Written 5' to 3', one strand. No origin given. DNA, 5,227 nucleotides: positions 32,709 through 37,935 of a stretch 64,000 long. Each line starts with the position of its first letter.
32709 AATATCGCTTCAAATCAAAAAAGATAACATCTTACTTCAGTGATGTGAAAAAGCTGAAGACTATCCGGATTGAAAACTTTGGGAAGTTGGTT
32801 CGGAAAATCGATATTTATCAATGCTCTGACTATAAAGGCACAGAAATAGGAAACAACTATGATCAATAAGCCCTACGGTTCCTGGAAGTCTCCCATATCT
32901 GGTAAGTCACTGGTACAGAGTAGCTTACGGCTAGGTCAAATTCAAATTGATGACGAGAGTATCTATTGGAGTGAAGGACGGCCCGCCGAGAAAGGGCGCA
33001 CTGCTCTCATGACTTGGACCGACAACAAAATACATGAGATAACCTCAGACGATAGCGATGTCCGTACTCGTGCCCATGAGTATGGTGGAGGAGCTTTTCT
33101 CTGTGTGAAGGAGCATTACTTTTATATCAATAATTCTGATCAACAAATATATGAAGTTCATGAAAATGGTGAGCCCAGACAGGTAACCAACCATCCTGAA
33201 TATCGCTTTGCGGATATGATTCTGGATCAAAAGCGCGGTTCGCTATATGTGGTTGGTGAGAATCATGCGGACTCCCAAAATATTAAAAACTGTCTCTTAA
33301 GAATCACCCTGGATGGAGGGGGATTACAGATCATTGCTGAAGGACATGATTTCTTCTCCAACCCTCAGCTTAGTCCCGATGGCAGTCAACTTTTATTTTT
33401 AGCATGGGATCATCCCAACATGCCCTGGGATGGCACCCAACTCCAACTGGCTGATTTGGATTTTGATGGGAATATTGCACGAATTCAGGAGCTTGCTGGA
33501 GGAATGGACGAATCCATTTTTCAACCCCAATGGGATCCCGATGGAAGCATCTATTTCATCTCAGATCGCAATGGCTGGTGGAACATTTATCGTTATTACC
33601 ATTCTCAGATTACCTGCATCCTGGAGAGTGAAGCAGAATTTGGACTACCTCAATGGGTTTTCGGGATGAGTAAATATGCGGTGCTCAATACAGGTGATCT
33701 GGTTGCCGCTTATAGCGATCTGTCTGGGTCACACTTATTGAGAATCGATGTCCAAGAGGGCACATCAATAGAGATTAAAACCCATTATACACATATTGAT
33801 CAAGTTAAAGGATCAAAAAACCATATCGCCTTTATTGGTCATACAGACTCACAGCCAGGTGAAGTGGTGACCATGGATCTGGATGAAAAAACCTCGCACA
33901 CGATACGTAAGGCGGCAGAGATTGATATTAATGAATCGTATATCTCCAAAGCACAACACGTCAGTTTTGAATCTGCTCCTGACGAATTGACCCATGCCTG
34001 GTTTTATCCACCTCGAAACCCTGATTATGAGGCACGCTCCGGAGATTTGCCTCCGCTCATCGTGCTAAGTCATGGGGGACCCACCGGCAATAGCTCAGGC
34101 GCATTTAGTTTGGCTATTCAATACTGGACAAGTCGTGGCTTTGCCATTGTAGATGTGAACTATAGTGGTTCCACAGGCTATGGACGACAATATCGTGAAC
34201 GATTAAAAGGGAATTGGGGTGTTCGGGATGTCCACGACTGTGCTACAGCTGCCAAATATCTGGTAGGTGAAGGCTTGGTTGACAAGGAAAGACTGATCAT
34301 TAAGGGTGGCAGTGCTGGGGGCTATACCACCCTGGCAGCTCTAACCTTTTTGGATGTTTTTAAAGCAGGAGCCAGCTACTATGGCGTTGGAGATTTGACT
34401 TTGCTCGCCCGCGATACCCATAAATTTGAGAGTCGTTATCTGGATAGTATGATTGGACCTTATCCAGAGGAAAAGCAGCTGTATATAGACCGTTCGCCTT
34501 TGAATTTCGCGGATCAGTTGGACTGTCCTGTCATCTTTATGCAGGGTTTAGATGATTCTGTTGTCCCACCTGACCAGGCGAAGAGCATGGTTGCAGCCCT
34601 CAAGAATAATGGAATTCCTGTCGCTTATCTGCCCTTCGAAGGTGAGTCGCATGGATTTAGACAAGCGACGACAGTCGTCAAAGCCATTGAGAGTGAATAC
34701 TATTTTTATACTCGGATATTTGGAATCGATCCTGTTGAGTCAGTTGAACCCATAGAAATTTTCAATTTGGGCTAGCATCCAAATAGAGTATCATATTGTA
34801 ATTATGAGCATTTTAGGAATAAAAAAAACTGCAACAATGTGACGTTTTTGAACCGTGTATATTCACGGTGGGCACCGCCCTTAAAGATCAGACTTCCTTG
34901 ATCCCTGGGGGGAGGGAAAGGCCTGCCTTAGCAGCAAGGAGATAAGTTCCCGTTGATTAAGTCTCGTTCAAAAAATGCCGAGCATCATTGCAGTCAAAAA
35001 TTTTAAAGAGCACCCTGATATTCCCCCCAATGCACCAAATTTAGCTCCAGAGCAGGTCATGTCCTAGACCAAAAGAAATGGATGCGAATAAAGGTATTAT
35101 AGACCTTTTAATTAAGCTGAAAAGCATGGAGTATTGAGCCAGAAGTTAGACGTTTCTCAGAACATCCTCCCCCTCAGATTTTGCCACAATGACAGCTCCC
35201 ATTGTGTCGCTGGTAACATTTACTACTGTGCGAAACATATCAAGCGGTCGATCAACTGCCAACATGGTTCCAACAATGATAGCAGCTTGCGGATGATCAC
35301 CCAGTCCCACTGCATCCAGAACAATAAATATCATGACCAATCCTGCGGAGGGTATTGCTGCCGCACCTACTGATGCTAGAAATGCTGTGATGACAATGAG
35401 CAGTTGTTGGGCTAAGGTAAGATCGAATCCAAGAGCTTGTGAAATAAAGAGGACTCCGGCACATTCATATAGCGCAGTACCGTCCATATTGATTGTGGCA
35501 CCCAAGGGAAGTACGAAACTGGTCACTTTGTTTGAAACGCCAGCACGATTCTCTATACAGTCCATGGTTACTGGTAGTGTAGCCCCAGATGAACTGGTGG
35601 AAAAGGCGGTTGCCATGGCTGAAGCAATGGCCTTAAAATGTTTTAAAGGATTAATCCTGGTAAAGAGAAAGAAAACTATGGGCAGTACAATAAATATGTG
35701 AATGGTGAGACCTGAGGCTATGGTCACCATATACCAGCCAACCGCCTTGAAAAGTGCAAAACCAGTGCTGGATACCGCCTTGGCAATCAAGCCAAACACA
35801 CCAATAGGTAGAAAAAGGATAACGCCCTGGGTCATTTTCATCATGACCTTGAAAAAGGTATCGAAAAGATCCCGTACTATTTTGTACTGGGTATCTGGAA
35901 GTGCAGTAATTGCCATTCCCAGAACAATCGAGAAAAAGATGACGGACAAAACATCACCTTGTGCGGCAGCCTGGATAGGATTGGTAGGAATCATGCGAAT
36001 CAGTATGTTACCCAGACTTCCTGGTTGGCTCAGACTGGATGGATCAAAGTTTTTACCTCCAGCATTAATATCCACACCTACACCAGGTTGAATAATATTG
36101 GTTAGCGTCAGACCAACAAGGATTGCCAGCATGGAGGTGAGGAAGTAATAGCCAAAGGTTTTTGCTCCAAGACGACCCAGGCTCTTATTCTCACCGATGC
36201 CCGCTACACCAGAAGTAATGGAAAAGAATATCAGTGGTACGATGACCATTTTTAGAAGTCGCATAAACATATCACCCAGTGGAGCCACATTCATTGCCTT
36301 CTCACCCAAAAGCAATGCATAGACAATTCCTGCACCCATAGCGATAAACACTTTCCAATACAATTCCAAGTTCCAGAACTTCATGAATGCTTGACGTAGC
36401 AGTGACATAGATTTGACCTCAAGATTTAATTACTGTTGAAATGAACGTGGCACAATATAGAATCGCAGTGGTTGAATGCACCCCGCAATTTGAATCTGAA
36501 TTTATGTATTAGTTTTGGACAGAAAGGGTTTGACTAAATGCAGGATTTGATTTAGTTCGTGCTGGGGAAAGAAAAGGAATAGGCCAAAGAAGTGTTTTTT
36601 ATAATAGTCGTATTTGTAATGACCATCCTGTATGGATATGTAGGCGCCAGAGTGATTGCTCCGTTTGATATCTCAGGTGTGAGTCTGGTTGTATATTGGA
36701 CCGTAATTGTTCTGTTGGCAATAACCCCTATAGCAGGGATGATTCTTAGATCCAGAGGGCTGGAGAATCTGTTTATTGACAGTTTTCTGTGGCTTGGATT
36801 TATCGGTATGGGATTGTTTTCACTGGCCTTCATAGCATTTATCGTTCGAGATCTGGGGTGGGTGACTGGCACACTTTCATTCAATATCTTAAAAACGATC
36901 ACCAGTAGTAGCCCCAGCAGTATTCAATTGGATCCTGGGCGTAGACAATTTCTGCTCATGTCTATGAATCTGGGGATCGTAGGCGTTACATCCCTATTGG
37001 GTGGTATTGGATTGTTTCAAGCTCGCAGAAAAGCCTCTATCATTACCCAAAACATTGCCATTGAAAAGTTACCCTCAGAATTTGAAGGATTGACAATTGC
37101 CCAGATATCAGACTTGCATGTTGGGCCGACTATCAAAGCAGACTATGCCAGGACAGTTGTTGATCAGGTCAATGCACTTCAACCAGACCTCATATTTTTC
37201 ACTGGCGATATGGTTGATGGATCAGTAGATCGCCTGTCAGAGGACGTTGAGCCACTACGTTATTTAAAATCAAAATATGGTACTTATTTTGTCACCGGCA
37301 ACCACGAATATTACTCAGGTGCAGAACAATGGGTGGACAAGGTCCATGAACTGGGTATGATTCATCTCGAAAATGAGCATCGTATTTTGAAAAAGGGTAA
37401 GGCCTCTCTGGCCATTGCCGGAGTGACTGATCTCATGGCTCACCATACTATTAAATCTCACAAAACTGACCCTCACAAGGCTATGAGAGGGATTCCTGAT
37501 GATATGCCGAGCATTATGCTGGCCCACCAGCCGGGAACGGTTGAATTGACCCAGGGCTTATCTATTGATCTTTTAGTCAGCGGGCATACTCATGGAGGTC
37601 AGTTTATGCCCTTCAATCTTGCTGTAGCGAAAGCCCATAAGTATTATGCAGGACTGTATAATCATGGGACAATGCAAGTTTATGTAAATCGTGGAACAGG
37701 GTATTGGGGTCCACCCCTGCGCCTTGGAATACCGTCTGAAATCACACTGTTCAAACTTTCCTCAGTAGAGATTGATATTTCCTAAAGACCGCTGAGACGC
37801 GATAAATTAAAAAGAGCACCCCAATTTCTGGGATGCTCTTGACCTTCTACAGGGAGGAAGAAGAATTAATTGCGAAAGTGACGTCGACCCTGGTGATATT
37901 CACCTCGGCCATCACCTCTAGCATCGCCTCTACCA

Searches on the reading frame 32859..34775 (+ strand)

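Call 7: search_protein_families(library=pfam, proteins=[window:32859-34775:+], max_evalue=0.001)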
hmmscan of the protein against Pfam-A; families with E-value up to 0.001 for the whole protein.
window:32859-34775:+ (638 aa): 5 families
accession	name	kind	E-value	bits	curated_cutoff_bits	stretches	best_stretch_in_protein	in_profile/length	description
PF00326.27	Peptidase_S9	-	3.8e-50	170.8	22.6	1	416-622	3-211/213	Prolyl oligopeptidase family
PF20434.5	BD-FAE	-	5.2e-11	42.9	26.8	1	398-581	13-215/215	BD-FAE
PF01738.24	DLH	-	3.3e-06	27.3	21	1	463-603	83-191/217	Dienelactone hydrolase family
PF05448.18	AXE1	-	4.4e-06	26.1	21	1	363-574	54-282/321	Acetyl xylan esterase (AXE1)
PF07676.18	PD40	-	4.4e-05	23.8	20.9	0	220-245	11-38/38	WD40-like Beta Propeller Repeat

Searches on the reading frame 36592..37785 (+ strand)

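Call 7: search_protein_families(library=pfam, proteins=[window:36592-37785:+], max_evalue=0.001)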
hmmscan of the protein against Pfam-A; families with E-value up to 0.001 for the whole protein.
window:36592-37785:+ (397 aa): 2 families
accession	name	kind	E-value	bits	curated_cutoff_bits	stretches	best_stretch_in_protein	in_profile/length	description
PF00149.33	Metallophos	-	7e-15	56.4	21.5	1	168-335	2-190/191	Calcineurin-like phosphoesterase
PF12850.12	Metallophos_2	-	2.2e-06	28.2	27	1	168-334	2-117/154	Calcineurin-like phosphoesterase superfamily domain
